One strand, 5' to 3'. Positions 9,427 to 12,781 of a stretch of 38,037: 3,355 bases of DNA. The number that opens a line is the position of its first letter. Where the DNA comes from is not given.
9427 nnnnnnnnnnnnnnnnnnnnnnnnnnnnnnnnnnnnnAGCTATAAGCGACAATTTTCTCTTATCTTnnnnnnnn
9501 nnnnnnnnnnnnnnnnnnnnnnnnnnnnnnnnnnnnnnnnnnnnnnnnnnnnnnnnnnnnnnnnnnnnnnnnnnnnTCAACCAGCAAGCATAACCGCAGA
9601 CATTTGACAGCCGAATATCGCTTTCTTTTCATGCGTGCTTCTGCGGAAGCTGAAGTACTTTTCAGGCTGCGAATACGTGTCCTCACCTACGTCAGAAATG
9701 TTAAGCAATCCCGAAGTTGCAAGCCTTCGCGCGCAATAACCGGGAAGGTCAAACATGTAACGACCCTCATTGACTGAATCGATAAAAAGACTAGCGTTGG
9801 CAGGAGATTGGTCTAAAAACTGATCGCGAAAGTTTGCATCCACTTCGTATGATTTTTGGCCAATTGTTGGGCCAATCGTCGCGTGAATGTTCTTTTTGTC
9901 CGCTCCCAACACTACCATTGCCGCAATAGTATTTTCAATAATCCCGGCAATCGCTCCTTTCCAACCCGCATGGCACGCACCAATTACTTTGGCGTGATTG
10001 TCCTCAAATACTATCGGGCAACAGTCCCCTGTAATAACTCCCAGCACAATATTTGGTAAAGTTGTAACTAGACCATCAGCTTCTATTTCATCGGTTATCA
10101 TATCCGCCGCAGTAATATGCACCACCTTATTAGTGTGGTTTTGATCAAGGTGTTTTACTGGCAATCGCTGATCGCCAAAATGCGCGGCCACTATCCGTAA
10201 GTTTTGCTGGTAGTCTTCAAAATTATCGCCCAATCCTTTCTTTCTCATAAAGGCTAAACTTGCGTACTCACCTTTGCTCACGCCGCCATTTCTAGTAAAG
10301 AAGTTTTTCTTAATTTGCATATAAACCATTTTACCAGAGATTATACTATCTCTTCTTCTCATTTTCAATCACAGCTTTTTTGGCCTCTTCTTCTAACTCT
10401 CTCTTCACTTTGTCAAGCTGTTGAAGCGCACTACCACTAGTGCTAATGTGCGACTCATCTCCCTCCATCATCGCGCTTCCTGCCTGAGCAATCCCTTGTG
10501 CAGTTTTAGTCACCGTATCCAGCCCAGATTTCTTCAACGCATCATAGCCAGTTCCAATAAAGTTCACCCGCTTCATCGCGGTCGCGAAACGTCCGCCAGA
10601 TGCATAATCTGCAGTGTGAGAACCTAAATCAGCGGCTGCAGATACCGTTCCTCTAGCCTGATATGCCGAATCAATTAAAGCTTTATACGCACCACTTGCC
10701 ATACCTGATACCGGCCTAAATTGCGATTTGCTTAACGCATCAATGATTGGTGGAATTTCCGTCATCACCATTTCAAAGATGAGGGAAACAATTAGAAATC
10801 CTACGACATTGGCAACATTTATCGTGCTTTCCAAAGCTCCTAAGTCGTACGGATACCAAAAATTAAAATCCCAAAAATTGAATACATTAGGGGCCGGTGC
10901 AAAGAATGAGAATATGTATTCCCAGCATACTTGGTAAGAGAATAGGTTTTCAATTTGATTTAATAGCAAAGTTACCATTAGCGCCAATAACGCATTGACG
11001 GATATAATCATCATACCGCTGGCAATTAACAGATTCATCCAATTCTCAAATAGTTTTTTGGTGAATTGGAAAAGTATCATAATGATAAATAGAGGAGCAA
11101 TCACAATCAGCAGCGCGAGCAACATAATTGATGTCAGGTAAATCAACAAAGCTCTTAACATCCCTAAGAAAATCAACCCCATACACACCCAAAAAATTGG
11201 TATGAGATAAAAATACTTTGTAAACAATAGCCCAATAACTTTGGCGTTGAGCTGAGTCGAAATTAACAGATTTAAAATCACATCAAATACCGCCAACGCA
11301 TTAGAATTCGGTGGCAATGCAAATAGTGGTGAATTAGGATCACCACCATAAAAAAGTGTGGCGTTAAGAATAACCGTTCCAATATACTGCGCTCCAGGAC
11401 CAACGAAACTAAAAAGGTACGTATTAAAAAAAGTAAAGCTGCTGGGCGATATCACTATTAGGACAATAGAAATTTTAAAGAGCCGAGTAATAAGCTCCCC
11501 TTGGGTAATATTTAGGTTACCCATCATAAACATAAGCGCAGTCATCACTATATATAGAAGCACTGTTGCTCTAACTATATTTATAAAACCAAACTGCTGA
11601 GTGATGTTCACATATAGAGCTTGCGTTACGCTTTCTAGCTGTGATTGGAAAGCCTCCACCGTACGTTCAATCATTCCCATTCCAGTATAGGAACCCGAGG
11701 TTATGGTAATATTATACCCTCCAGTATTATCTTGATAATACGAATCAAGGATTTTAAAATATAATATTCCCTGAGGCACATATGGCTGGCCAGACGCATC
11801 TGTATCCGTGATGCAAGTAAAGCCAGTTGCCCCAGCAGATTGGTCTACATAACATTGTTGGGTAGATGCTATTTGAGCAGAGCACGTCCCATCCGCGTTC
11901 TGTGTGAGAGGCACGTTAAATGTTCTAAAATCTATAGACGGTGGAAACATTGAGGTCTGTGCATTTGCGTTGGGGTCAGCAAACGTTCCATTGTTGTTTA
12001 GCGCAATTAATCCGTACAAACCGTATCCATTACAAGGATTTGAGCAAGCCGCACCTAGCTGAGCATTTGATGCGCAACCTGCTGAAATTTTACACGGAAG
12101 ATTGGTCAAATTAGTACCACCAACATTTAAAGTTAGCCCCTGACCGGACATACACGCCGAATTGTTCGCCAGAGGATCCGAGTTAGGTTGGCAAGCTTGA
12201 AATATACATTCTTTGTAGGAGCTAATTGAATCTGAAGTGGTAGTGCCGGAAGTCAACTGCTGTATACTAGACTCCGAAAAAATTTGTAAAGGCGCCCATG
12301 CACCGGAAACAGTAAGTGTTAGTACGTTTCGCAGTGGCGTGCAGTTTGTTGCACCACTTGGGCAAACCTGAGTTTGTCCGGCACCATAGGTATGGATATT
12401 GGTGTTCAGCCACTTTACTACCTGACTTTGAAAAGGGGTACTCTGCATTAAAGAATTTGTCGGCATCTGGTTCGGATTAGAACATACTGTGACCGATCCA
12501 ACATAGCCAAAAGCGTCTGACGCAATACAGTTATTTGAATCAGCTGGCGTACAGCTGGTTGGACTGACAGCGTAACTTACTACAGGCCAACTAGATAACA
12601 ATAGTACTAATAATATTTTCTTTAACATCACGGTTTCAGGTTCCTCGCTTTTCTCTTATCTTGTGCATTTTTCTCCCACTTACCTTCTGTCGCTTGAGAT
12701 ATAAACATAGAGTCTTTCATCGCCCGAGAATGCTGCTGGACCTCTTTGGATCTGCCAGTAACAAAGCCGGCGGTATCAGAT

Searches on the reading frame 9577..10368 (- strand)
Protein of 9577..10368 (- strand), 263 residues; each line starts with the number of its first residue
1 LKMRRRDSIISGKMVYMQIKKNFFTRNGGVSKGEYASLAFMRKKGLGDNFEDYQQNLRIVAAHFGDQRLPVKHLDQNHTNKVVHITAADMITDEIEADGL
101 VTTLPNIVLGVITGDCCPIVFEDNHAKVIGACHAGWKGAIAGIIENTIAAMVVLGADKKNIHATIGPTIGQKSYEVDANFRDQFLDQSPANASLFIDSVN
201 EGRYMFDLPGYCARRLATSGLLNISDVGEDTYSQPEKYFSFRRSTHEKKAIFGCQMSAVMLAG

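Call 24: search_protein_families(library=pfam, proteins=[window:9577-10368:-], max_evalue=0.00001)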
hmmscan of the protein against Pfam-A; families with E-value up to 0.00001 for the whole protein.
window:9577-10368:- (263 aa): 1 family
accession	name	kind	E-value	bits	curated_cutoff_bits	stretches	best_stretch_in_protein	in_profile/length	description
PF02578.20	Cu-oxidase_4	-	1.2e-60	205.3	22.9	1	24-259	1-237/238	Multi-copper polyphenol oxidoreductase laccase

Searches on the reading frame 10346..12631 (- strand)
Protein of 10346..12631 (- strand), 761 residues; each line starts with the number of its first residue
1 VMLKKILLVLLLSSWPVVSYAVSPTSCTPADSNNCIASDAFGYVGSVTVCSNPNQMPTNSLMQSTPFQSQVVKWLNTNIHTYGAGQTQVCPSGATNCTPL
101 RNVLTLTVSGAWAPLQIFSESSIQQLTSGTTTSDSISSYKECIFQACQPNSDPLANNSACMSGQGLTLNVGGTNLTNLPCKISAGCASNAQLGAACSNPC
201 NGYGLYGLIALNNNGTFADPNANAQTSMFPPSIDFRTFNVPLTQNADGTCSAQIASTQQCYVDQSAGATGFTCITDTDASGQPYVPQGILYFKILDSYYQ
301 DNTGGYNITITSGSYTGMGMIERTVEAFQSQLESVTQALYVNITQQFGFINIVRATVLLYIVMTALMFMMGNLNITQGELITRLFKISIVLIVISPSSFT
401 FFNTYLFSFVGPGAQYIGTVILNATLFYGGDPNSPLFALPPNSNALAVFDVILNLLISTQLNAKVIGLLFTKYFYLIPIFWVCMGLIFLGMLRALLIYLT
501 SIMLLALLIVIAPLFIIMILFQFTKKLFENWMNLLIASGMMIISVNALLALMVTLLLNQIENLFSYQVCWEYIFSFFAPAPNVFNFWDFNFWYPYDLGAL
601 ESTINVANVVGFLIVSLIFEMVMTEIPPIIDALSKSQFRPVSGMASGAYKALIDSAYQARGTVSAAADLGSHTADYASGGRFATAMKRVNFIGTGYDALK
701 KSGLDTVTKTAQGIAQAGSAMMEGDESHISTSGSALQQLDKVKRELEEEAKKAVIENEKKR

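Call 4: search_protein_families(library=pfam, proteins=[window:10346-12631:-], max_evalue=0.01)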
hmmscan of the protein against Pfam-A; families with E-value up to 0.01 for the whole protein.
window:10346-12631:- (761 aa): 1 family
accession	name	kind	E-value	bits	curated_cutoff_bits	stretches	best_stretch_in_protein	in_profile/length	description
PF04610.19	TrbL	-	1.2e-13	51.8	25.9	1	358-557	2-181/215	TrbL/VirB6 plasmid conjugal transfer protein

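Call 58: search_protein_families(library=ncbifam, proteins=[window:10346-12631:-], max_evalue=1)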
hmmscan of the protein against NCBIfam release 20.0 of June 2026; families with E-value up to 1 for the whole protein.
window:10346-12631:- (761 aa): 1 family
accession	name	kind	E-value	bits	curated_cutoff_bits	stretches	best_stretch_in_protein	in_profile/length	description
NF010426.0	PRK13852.1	equivalog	1.7e-06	27.4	206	2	486-554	152-220/295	type IV secretion system protein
